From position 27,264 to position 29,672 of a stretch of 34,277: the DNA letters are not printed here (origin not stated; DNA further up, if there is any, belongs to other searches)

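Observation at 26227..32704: Translationally coupled 3-gene redox operon: NfnB/GltD-ferredoxin-MvhD-HdrB(CCG) megafusion + fused HcnA/HcnB (PdhA/F/X)-like subunit + DAO flavoprotein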

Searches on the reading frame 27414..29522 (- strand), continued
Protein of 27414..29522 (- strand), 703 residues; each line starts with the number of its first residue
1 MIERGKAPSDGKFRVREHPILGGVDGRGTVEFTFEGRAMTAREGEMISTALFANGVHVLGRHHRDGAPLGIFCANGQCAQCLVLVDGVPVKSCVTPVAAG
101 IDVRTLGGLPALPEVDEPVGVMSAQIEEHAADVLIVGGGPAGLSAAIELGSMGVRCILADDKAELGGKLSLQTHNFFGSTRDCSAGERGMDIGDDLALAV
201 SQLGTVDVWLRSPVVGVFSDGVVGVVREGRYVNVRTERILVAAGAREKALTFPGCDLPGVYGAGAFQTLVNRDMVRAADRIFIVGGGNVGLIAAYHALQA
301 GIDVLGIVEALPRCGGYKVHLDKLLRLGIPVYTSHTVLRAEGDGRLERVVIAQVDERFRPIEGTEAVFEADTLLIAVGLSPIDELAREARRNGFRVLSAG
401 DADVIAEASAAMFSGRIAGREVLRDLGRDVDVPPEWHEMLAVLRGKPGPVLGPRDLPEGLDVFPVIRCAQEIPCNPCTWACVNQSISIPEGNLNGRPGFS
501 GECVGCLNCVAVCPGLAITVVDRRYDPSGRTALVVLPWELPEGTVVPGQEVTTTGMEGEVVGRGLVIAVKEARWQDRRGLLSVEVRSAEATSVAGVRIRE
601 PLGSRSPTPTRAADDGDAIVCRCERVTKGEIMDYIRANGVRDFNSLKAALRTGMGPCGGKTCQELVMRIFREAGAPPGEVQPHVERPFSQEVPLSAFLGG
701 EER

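Call 58: find_homologous_proteins(query=window:27414-29522:-, max_evalue=1e-20)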
Query window:27414-29522:- (703 aa): 7424 proteins with E <= 1e-20 among 8000 candidates; the best 120 are listed.
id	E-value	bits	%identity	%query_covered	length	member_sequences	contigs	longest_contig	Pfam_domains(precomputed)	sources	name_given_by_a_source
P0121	0.0e+0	1363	100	87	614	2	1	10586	PF01946.24,PF01266.31,PF13450.13,PF00890.31,PF07992.21,PF00070.34,PF04324.21,PF03486.21,PF01134.29,PF01494.26,PF12831.14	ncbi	-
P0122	0.0e+0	1171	75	98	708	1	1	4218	PF13510.12,PF13450.13,PF00890.31,PF07992.21,PF00070.34,PF04324.21,PF03486.21,PF01494.26,PF12831.14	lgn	-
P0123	0.0e+0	1096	72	98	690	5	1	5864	PF01946.24,PF13510.12,PF13450.13,PF00890.31,PF07992.21,PF00070.34,PF04324.21,PF03486.21,PF01134.29,PF01494.26,PF12831.14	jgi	-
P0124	0.0e+0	1070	70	98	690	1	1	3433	PF01946.24,PF01266.31,PF13510.12,PF13450.13,PF07992.21,PF04324.21,PF03486.21,PF01494.26,PF12831.14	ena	-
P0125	0.0e+0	1063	69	98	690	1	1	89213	PF01946.24,PF13510.12,PF13450.13,PF07992.21,PF00070.34,PF04324.21,PF03486.21,PF01494.26,PF12831.14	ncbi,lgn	-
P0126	0.0e+0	1056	64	98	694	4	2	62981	PF01946.24,PF13510.12,PF13450.13,PF00890.31,PF07992.21,PF00070.34,PF04324.21,PF03486.21,PF01134.29,PF01494.26,PF12831.14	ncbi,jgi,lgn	-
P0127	0.0e+0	1055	64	98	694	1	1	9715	PF01266.31,PF13510.12,PF13450.13,PF00890.31,PF07992.21,PF00070.34,PF04324.21,PF03486.21,PF01134.29,PF01494.26,PF12831.14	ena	-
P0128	0.0e+0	1055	64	98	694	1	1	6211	PF01266.31,PF13510.12,PF13450.13,PF00890.31,PF07992.21,PF00070.34,PF04324.21,PF03486.21,PF01134.29,PF01494.26,PF12831.14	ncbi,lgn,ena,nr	ncbi:MAG: FAD-dependent oxidoreductase [Thermoplasmatales archaeon]|nr:FAD-dependent oxidoreductase 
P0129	0.0e+0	1054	64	98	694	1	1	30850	PF01266.31,PF13510.12,PF13450.13,PF00890.31,PF07992.21,PF00070.34,PF04324.21,PF03486.21,PF01134.29,PF01494.26,PF12831.14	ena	-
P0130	0.0e+0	1047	65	98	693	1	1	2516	PF01266.31,PF13510.12,PF13450.13,PF00890.31,PF07992.21,PF00070.34,PF04324.21,PF03486.21,PF01494.26,PF12831.14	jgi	-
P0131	0.0e+0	1043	64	99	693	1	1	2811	PF01266.31,PF13510.12,PF13450.13,PF00890.31,PF07992.21,PF00070.34,PF04324.21,PF03486.21,PF01494.26,PF12831.14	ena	-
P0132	0.0e+0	1042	64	98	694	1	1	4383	PF13510.12,PF13450.13,PF00890.31,PF07992.21,PF00070.34,PF04324.21,PF03486.21,PF01134.29,PF01494.26,PF12831.14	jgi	-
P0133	0.0e+0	1039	63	98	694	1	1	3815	PF13510.12,PF13450.13,PF00890.31,PF07992.21,PF00070.34,PF04324.21,PF03486.21,PF01494.26,PF12831.14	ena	-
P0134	0.0e+0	1038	63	98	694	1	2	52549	PF01266.31,PF13510.12,PF13450.13,PF00890.31,PF07992.21,PF00070.34,PF04324.21,PF03486.21,PF01494.26,PF12831.14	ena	-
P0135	0.0e+0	1037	63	98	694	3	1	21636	PF13510.12,PF13450.13,PF00890.31,PF07992.21,PF00070.34,PF04324.21,PF03486.21,PF01494.26,PF12831.14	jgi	-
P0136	0.0e+0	1036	63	98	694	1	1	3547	PF13510.12,PF13450.13,PF00890.31,PF07992.21,PF00070.34,PF04324.21,PF03486.21,PF01494.26,PF12831.14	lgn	-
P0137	0.0e+0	1035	63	98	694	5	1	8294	PF13450.13,PF07992.21,PF00070.34,PF04324.21,PF03486.21,PF01134.29,PF01494.26,PF12831.14,PF01946.24,PF01266.31,PF13510.12,PF00890.31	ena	-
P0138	0.0e+0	1034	63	98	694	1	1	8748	PF13510.12,PF13450.13,PF00890.31,PF07992.21,PF00070.34,PF04324.21,PF03486.21,PF01494.26,PF12831.14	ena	-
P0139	0.0e+0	1032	64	98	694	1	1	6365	PF13510.12,PF13450.13,PF00890.31,PF07992.21,PF00070.34,PF04324.21,PF01494.26,PF12831.14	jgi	jgi:NADPH-dependent 2,4-dienoyl-CoA reductase/sulfur reductase-like enzyme/ferredoxin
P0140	0.0e+0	1031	63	97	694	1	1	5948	PF13510.12,PF13450.13,PF00890.31,PF07992.21,PF00070.34,PF04324.21,PF03486.21,PF01494.26,PF12831.14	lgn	-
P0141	0.0e+0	1030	63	98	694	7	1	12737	PF01946.24,PF13510.12,PF13450.13,PF00890.31,PF07992.21,PF00070.34,PF04324.21,PF03486.21,PF01494.26,PF12831.14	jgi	-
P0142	0.0e+0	1029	66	98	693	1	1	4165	PF01946.24,PF13510.12,PF13450.13,PF00890.31,PF07992.21,PF00070.34,PF04324.21,PF03486.21,PF01494.26,PF12831.14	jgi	-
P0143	0.0e+0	1029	63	98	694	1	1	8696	PF01266.31,PF13510.12,PF13450.13,PF00890.31,PF07992.21,PF00070.34,PF04324.21,PF03486.21,PF01494.26,PF12831.14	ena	-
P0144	0.0e+0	1029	62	98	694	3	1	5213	PF01946.24,PF13510.12,PF13450.13,PF00890.31,PF07992.21,PF00070.34,PF04324.21,PF03486.21,PF01494.26,PF12831.14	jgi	-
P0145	0.0e+0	1027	62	98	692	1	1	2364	PF13450.13,PF07992.21,PF00070.34,PF04324.21,PF03486.21,PF01134.29,PF01494.26,PF12831.14,PF01946.24,PF01266.31,PF13510.12,PF00890.31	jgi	-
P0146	0.0e+0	1027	63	98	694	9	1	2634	PF01946.24,PF13510.12,PF13450.13,PF00890.31,PF07992.21,PF00070.34,PF04324.21,PF03486.21,PF01494.26,PF12831.14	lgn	-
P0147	0.0e+0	1027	64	97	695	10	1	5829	PF01946.24,PF01266.31,PF13510.12,PF13450.13,PF00890.31,PF07992.21,PF00070.34,PF04324.21,PF03486.21,PF01494.26,PF12831.14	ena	-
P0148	0.0e+0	1026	63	98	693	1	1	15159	PF13510.12,PF13450.13,PF00890.31,PF07992.21,PF00070.34,PF04324.21,PF03486.21,PF01494.26,PF12831.14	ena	-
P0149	0.0e+0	1026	63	98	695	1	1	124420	PF01946.24,PF13510.12,PF13450.13,PF00890.31,PF07992.21,PF00070.34,PF04324.21,PF03486.21,PF01494.26,PF12831.14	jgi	jgi:NADPH-dependent 2,4-dienoyl-CoA reductase/sulfur reductase-like enzyme/Fe-S-cluster-containing h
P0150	0.0e+0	1025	64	98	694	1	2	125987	PF13510.12,PF07992.21,PF04324.21,PF03486.21,PF01494.26,PF12831.14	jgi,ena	-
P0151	0.0e+0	1024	63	98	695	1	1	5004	PF01946.24,PF01266.31,PF13510.12,PF13450.13,PF00890.31,PF07992.21,PF00070.34,PF04324.21,PF03486.21,PF01494.26,PF12831.14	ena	-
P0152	0.0e+0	1024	63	98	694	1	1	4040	PF13510.12,PF13450.13,PF00890.31,PF07992.21,PF00070.34,PF04324.21,PF03486.21,PF01494.26,PF12831.14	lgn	-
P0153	0.0e+0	1023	62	98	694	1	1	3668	PF01946.24,PF13510.12,PF13450.13,PF00890.31,PF07992.21,PF00070.34,PF04324.21,PF03486.21,PF01494.26,PF12831.14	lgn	-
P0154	0.0e+0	1023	62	98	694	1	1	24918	PF01946.24,PF13510.12,PF13450.13,PF00890.31,PF07992.21,PF00070.34,PF04324.21,PF03486.21,PF01494.26,PF12831.14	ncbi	-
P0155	0.0e+0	1023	64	97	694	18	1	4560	PF13510.12,PF13450.13,PF00890.31,PF07992.21,PF04324.21,PF03486.21,PF01494.26,PF12831.14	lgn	-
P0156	0.0e+0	1022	63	98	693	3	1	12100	PF13510.12,PF13450.13,PF00890.31,PF07992.21,PF00070.34,PF04324.21,PF03486.21,PF01134.29,PF01494.26,PF12831.14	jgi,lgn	jgi:sarcosine oxidase subunit alpha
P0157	0.0e+0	1022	63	98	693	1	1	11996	PF13510.12,PF13450.13,PF00890.31,PF07992.21,PF00070.34,PF04324.21,PF03486.21,PF01494.26,PF12831.14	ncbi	-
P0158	0.0e+0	1022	63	98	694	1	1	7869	PF13510.12,PF13450.13,PF00890.31,PF07992.21,PF00070.34,PF04324.21,PF03486.21,PF01134.29,PF01494.26,PF12831.14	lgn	-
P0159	0.0e+0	1022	63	98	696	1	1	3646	PF01946.24,PF13510.12,PF13450.13,PF00890.31,PF07992.21,PF00070.34,PF04324.21,PF03486.21,PF01494.26,PF12831.14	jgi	-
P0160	0.0e+0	1021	63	98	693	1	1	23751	PF13510.12,PF13450.13,PF00890.31,PF07992.21,PF00070.34,PF04324.21,PF03486.21,PF01494.26,PF12831.14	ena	-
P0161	0.0e+0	1021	62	98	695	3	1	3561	PF01946.24,PF13510.12,PF13450.13,PF00890.31,PF07992.21,PF00070.34,PF04324.21,PF03486.21,PF01134.29,PF01494.26,PF12831.14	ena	-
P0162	0.0e+0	1019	63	98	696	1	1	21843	PF01946.24,PF13510.12,PF13450.13,PF07992.21,PF00070.34,PF04324.21,PF03486.21,PF01494.26,PF12831.14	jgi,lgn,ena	-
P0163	0.0e+0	1019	63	98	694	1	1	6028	PF13510.12,PF13450.13,PF00890.31,PF07992.21,PF00070.34,PF04324.21,PF03486.21,PF01494.26,PF12831.14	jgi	-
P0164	0.0e+0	1018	62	98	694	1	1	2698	PF01946.24,PF01266.31,PF13510.12,PF13450.13,PF00890.31,PF07992.21,PF00070.34,PF04324.21,PF03486.21,PF01494.26,PF12831.14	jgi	jgi:thioredoxin reductase/Fe-S-cluster-containing hydrogenase component 2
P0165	0.0e+0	1018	62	98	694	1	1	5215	PF13510.12,PF13450.13,PF00890.31,PF07992.21,PF00070.34,PF04324.21,PF03486.21,PF01494.26,PF12831.14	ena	-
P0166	0.0e+0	1017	62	98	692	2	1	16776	PF01946.24,PF13510.12,PF13450.13,PF00890.31,PF07992.21,PF00070.34,PF04324.21,PF03486.21,PF01134.29,PF01494.26,PF12831.14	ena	-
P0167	0.0e+0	1017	63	97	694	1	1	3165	PF01266.31,PF13510.12,PF13450.13,PF00890.31,PF07992.21,PF00070.34,PF04324.21,PF03486.21,PF01494.26,PF12831.14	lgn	-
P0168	0.0e+0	1017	62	98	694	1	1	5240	PF13510.12,PF13450.13,PF07992.21,PF00070.34,PF04324.21,PF03486.21,PF01494.26,PF12831.14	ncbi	-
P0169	0.0e+0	1016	62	98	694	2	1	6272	PF13510.12,PF13450.13,PF00890.31,PF07992.21,PF00070.34,PF04324.21,PF03486.21,PF01494.26,PF12831.14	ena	-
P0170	0.0e+0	1016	63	98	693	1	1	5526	PF13510.12,PF13450.13,PF00890.31,PF07992.21,PF00070.34,PF04324.21,PF03486.21,PF01494.26,PF12831.14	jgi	jgi:sarcosine oxidase subunit alpha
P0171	0.0e+0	1016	66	98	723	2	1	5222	PF01946.24,PF13510.12,PF13450.13,PF00890.31,PF07992.21,PF00070.34,PF04324.21,PF03486.21,PF01494.26,PF12831.14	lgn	-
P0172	0.0e+0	1016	62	97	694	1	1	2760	PF01266.31,PF13510.12,PF13450.13,PF00890.31,PF07992.21,PF00070.34,PF04324.21,PF03486.21,PF01494.26,PF12831.14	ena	-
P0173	0.0e+0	1014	62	98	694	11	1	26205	PF13510.12,PF13450.13,PF00890.31,PF07992.21,PF00070.34,PF04324.21,PF03486.21,PF01494.26,PF12831.14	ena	-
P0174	0.0e+0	1014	62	98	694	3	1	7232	PF01946.24,PF13510.12,PF13450.13,PF00890.31,PF07992.21,PF00070.34,PF04324.21,PF03486.21,PF01494.26,PF12831.14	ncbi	-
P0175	0.0e+0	1013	62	98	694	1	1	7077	PF13510.12,PF13450.13,PF07992.21,PF00070.34,PF04324.21,PF03486.21,PF01494.26,PF12831.14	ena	-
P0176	0.0e+0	1013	62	98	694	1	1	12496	PF13510.12,PF13450.13,PF00890.31,PF07992.21,PF00070.34,PF04324.21,PF13738.13,PF03486.21,PF01494.26,PF12831.14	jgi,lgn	-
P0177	0.0e+0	1012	61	98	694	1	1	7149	PF13510.12,PF13450.13,PF00890.31,PF07992.21,PF00070.34,PF04324.21,PF03486.21,PF01494.26,PF12831.14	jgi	-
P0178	0.0e+0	1012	63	97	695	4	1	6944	PF01946.24,PF13510.12,PF13450.13,PF00890.31,PF07992.21,PF00070.34,PF04324.21,PF03486.21,PF01494.26,PF12831.14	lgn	-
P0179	0.0e+0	1012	64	97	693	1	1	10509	PF01946.24,PF13510.12,PF13450.13,PF00890.31,PF07992.21,PF00070.34,PF04324.21,PF03486.21,PF01494.26,PF12831.14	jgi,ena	-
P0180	0.0e+0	1011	61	98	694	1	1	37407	PF01946.24,PF01266.31,PF13510.12,PF13450.13,PF07992.21,PF00070.34,PF04324.21,PF03486.21,PF01494.26,PF12831.14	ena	-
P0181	2.1e-298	1010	62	98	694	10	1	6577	PF13510.12,PF13450.13,PF00890.31,PF07992.21,PF00070.34,PF04324.21,PF03486.21,PF01494.26,PF12831.14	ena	-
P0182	3.3e-298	1009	66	98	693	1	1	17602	PF01946.24,PF13510.12,PF13450.13,PF00890.31,PF07992.21,PF00070.34,PF04324.21,PF03486.21,PF01494.26,PF12831.14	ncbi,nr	ncbi:MAG: (2Fe-2S)-binding protein [Euryarchaeota archaeon]|nr:(2Fe-2S)-binding protein [Euryarchaeo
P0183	3.7e-298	1009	62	98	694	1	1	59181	PF13510.12,PF13450.13,PF00890.31,PF07992.21,PF00070.34,PF04324.21,PF03486.21,PF01494.26,PF12831.14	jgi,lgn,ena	-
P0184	8.9e-298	1007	62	97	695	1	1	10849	PF13450.13,PF07992.21,PF00070.34,PF04324.21,PF03486.21,PF01134.29,PF01494.26,PF12831.14,PF01946.24,PF01266.31,PF13510.12,PF00890.31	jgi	jgi:thioredoxin reductase/Fe-S-cluster-containing hydrogenase component 2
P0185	1.2e-297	1007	62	98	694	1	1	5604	PF01946.24,PF13510.12,PF13450.13,PF00890.31,PF07992.21,PF00070.34,PF04324.21,PF03486.21,PF01494.26,PF12831.14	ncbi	-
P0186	1.9e-297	1006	62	98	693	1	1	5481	PF01946.24,PF13510.12,PF13450.13,PF00890.31,PF07992.21,PF00070.34,PF04324.21,PF03486.21,PF01494.26,PF12831.14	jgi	-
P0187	2.5e-297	1006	65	94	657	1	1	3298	PF01266.31,PF13510.12,PF13450.13,PF00890.31,PF07992.21,PF00070.34,PF04324.21,PF13738.13,PF03486.21,PF01494.26,PF12831.14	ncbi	-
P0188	5.6e-297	1005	62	98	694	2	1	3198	PF13510.12,PF13450.13,PF00890.31,PF07992.21,PF00070.34,PF04324.21,PF03486.21,PF01494.26,PF12831.14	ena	-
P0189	7.6e-297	1004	62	98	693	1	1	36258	PF13510.12,PF13450.13,PF00890.31,PF07992.21,PF00070.34,PF04324.21,PF03486.21,PF01494.26,PF12831.14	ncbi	-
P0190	8.0e-297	1004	62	98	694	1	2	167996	PF13510.12,PF13450.13,PF00890.31,PF07992.21,PF00070.34,PF04324.21,PF03486.21,PF01494.26,PF12831.14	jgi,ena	-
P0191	8.4e-297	1004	62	98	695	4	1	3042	PF01946.24,PF01266.31,PF13510.12,PF13450.13,PF00890.31,PF07992.21,PF00070.34,PF04324.21,PF03486.21,PF01494.26,PF12831.14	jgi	-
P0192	8.7e-297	1004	62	98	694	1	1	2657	PF13510.12,PF13450.13,PF00890.31,PF07992.21,PF00070.34,PF04324.21,PF03486.21,PF01494.26,PF12831.14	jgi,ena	-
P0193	1.0e-296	1004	62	98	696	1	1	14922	PF01946.24,PF01266.31,PF13510.12,PF13450.13,PF00890.31,PF07992.21,PF00070.34,PF04324.21,PF03486.21,PF01494.26,PF12831.14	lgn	-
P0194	1.3e-296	1004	62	98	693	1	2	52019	PF13510.12,PF13450.13,PF00890.31,PF07992.21,PF00070.34,PF04324.21,PF03486.21,PF01494.26,PF12831.14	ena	-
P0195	1.6e-296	1003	59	98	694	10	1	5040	PF13510.12,PF13450.13,PF07992.21,PF00070.34,PF04324.21,PF03486.21,PF01494.26,PF12831.14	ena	-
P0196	1.7e-296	1003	61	98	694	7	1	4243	PF13450.13,PF07992.21,PF00070.34,PF04324.21,PF03486.21,PF01494.26,PF12831.14,PF01946.24,PF01266.31,PF13510.12,PF00890.31,PF13738.13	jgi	jgi:NADPH-dependent 2,4-dienoyl-CoA reductase/sulfur reductase-like enzyme/Fe-S-cluster-containing h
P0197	2.0e-296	1003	62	97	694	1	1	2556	PF13510.12,PF13450.13,PF00890.31,PF07992.21,PF04324.21,PF03486.21,PF01494.26,PF12831.14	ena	-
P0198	2.3e-296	1003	62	98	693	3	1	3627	PF13510.12,PF13450.13,PF00890.31,PF07992.21,PF00070.34,PF04324.21,PF03486.21,PF12831.14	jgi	-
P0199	2.7e-296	1003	60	98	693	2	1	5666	PF13450.13,PF07992.21,PF00070.34,PF04324.21,PF03486.21,PF01134.29,PF01494.26,PF12831.14,PF01946.24,PF01266.31,PF13510.12,PF00890.31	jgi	-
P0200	8.3e-296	1001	61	98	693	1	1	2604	PF13510.12,PF13450.13,PF00890.31,PF07992.21,PF00070.34,PF04324.21,PF03486.21,PF12838.13,PF01134.29,PF12831.14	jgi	jgi:sarcosine oxidase subunit alpha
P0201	9.4e-296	1001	63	98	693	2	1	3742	PF01946.24,PF13510.12,PF13450.13,PF00890.31,PF07992.21,PF00070.34,PF04324.21,PF03486.21,PF01134.29,PF01494.26,PF12831.14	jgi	jgi:NADPH-dependent 2,4-dienoyl-CoA reductase/sulfur reductase-like enzyme/Fe-S-cluster-containing h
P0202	1.0e-295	1001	60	98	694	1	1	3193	PF01946.24,PF01266.31,PF13510.12,PF13450.13,PF07992.21,PF00070.34,PF04324.21,PF03486.21,PF01494.26,PF12831.14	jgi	jgi:NADPH-dependent 2,4-dienoyl-CoA reductase/sulfur reductase-like enzyme/Fe-S-cluster-containing h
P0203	1.1e-295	1000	62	98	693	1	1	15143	PF13450.13,PF07992.21,PF00070.34,PF04324.21,PF03486.21,PF01134.29,PF01494.26,PF12831.14,PF01946.24,PF01266.31,PF13510.12,PF00890.31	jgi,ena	-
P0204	1.3e-295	1000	64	94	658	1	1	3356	PF13510.12,PF13450.13,PF00890.31,PF07992.21,PF00070.34,PF04324.21,PF01134.29,PF01494.26,PF12831.14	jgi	-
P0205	1.4e-295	1000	61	97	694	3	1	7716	PF13510.12,PF13450.13,PF07992.21,PF00070.34,PF04324.21,PF03486.21,PF01134.29,PF01494.26,PF12831.14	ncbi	-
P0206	1.4e-295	1000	62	98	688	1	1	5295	PF13510.12,PF13450.13,PF07992.21,PF00070.34,PF04324.21,PF03486.21,PF01494.26,PF12831.14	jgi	jgi:NADPH-dependent 2,4-dienoyl-CoA reductase/sulfur reductase-like enzyme/Fe-S-cluster-containing h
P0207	1.5e-295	1000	61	97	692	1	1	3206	PF01266.31,PF13510.12,PF13450.13,PF00890.31,PF07992.21,PF04324.21,PF03486.21,PF01494.26,PF12831.14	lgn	-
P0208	2.0e-295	1000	60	98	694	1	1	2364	PF13510.12,PF13450.13,PF00890.31,PF07992.21,PF00070.34,PF04324.21,PF03486.21,PF01134.29,PF01494.26,PF12831.14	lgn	-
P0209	7.9e-295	998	60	98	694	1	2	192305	PF13450.13,PF07992.21,PF00070.34,PF04324.21,PF03486.21,PF01134.29,PF01494.26,PF12831.14,PF01946.24,PF01266.31,PF13510.12,PF00890.31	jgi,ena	-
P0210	2.7e-294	996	62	98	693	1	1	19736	PF01266.31,PF13510.12,PF13450.13,PF07992.21,PF00070.34,PF04324.21,PF03486.21,PF01494.26,PF12831.14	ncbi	ncbi:MAG: 2Fe-2S iron-sulfur cluster-binding protein [Thermoplasmatota archaeon]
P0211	3.8e-294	995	63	98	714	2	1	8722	PF13450.13,PF07992.21,PF00070.34,PF04324.21,PF03486.21,PF01494.26,PF12831.14,PF01946.24,PF01266.31,PF13510.12,PF00890.31,PF13738.13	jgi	-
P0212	6.6e-294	995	61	98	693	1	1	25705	PF13510.12,PF13450.13,PF00890.31,PF07992.21,PF00070.34,PF04324.21,PF03486.21,PF01494.26,PF12831.14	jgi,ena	-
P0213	7.4e-294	994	62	97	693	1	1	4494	PF01266.31,PF13510.12,PF13450.13,PF00890.31,PF07992.21,PF00070.34,PF04324.21,PF03486.21,PF01134.29,PF01494.26,PF12831.14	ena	-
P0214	1.1e-293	994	62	98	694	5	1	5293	PF13510.12,PF13450.13,PF00890.31,PF07992.21,PF00070.34,PF04324.21,PF03486.21,PF01494.26,PF12831.14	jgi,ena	-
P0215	1.1e-293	994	61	98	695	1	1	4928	PF01946.24,PF01266.31,PF13510.12,PF13450.13,PF00890.31,PF07992.21,PF00070.34,PF04324.21,PF03486.21,PF01494.26,PF12831.14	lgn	-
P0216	1.9e-293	993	62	97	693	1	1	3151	PF13510.12,PF13450.13,PF00890.31,PF07992.21,PF00070.34,PF04324.21,PF03486.21,PF01494.26,PF12831.14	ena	-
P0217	4.4e-293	992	60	99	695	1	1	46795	PF01946.24,PF13510.12,PF13450.13,PF07992.21,PF00070.34,PF04324.21,PF13738.13,PF03486.21,PF01494.26,PF12831.14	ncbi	-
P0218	2.2e-292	990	62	98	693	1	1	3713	PF13510.12,PF13450.13,PF00890.31,PF07992.21,PF00070.34,PF04324.21,PF03486.21,PF01134.29,PF01494.26,PF12831.14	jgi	jgi:thioredoxin reductase/Fe-S-cluster-containing hydrogenase component 2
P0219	5.7e-292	988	60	98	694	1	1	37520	PF13450.13,PF07992.21,PF00070.34,PF04324.21,PF03486.21,PF01134.29,PF01494.26,PF12831.14,PF01946.24,PF01266.31,PF13510.12,PF00890.31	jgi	jgi:NADPH-dependent 2,4-dienoyl-CoA reductase/sulfur reductase-like enzyme/Pyruvate/2-oxoacid:ferred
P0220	5.9e-292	988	60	98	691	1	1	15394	PF13510.12,PF13450.13,PF00890.31,PF07992.21,PF00070.34,PF04324.21,PF03486.21,PF01494.26,PF12831.14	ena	-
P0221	1.0e-291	987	62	98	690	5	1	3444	PF13510.12,PF13450.13,PF00890.31,PF07992.21,PF04324.21,PF03486.21,PF01494.26,PF12831.14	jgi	-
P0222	2.0e-291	986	60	98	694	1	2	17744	PF13510.12,PF13450.13,PF00890.31,PF07992.21,PF00070.34,PF04324.21,PF03486.21,PF01134.29,PF01494.26,PF12831.14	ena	-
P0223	4.7e-291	985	61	98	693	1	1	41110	PF13450.13,PF07992.21,PF00070.34,PF04324.21,PF03486.21,PF01134.29,PF01494.26,PF12831.14,PF01946.24,PF01266.31,PF13510.12,PF00890.31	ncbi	-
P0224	2.2e-290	983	60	98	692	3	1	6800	PF13510.12,PF13450.13,PF00890.31,PF07992.21,PF00070.34,PF04324.21,PF03486.21,PF01494.26,PF12831.14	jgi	-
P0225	4.6e-290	982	60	98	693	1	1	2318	PF13510.12,PF07992.21,PF04324.21,PF01494.26,PF12831.14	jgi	jgi:thioredoxin reductase/Fe-S-cluster-containing hydrogenase component 2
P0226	1.4e-289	980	60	97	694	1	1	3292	PF13510.12,PF13450.13,PF00890.31,PF07992.21,PF00070.34,PF04324.21,PF03486.21,PF01494.26,PF12831.14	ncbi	-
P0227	2.1e-289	980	65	98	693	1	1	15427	PF13510.12,PF13450.13,PF00890.31,PF07992.21,PF00070.34,PF04324.21,PF03486.21,PF01494.26,PF12831.14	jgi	jgi:sarcosine oxidase subunit alpha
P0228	5.6e-289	978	60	98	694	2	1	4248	PF01946.24,PF13510.12,PF13450.13,PF00890.31,PF07992.21,PF00070.34,PF04324.21,PF03486.21,PF01134.29,PF01494.26,PF12831.14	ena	-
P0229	9.0e-289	978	63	93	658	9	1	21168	PF13510.12,PF13450.13,PF00890.31,PF07992.21,PF00070.34,PF04324.21,PF03486.21,PF01494.26,PF12831.14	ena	-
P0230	1.2e-288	977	59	98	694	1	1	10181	PF01946.24,PF01266.31,PF13510.12,PF13450.13,PF00890.31,PF07992.21,PF04324.21,PF03486.21,PF01134.29,PF01494.26,PF12831.14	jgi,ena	-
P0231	1.5e-288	977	60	98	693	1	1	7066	PF01946.24,PF01266.31,PF13510.12,PF13450.13,PF00890.31,PF07992.21,PF04324.21,PF03486.21,PF01494.26,PF12831.14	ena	-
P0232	3.1e-288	976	60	98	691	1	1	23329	PF13510.12,PF13450.13,PF00890.31,PF07992.21,PF04324.21,PF03486.21,PF01494.26,PF12831.14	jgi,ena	-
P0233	4.1e-288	976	62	98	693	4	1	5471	PF13450.13,PF07992.21,PF00070.34,PF04324.21,PF03486.21,PF01494.26,PF12831.14,PF01946.24,PF01266.31,PF13510.12,PF00890.31,PF25160.2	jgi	-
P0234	4.1e-288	976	62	98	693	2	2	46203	PF01946.24,PF01266.31,PF13510.12,PF13450.13,PF00890.31,PF07992.21,PF00070.34,PF04324.21,PF03486.21,PF01494.26,PF12831.14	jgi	jgi:thioredoxin reductase/NAD-dependent dihydropyrimidine dehydrogenase PreA subunit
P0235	4.7e-288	975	61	98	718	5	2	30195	PF01946.24,PF01266.31,PF13510.12,PF13450.13,PF00890.31,PF07992.21,PF00070.34,PF04324.21,PF03486.21,PF01494.26,PF12831.14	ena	-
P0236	4.8e-288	975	60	98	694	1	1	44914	PF01266.31,PF13510.12,PF13450.13,PF00890.31,PF07992.21,PF00070.34,PF04324.21,PF03486.21,PF01494.26,PF12831.14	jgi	jgi:thioredoxin reductase/Fe-S-cluster-containing hydrogenase component 2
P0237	6.0e-288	975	60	98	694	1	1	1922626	PF01266.31,PF13510.12,PF13450.13,PF00890.31,PF07992.21,PF04324.21,PF03486.21,PF01494.26,PF12831.14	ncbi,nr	ncbi:MAG: (2Fe-2S)-binding protein [Thermoplasmatales archaeon]|nr:MAG: (2Fe-2S)-binding protein [Th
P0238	7.9e-288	975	63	98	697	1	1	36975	PF01946.24,PF01266.31,PF13510.12,PF13450.13,PF00890.31,PF07992.21,PF00070.34,PF04324.21,PF03486.21,PF01494.26,PF12831.14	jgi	jgi:NADPH-dependent 2,4-dienoyl-CoA reductase/sulfur reductase-like enzyme/ferredoxin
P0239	8.3e-288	974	60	97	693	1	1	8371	PF13510.12,PF07992.21,PF04324.21,PF03486.21,PF12831.14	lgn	-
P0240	3.8e-287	972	63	97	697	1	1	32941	PF01946.24,PF01266.31,PF13510.12,PF13450.13,PF00890.31,PF07992.21,PF00070.34,PF04324.21,PF03486.21,PF01494.26,PF12831.14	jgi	jgi:NADPH-dependent 2,4-dienoyl-CoA reductase/sulfur reductase-like enzyme/ferredoxin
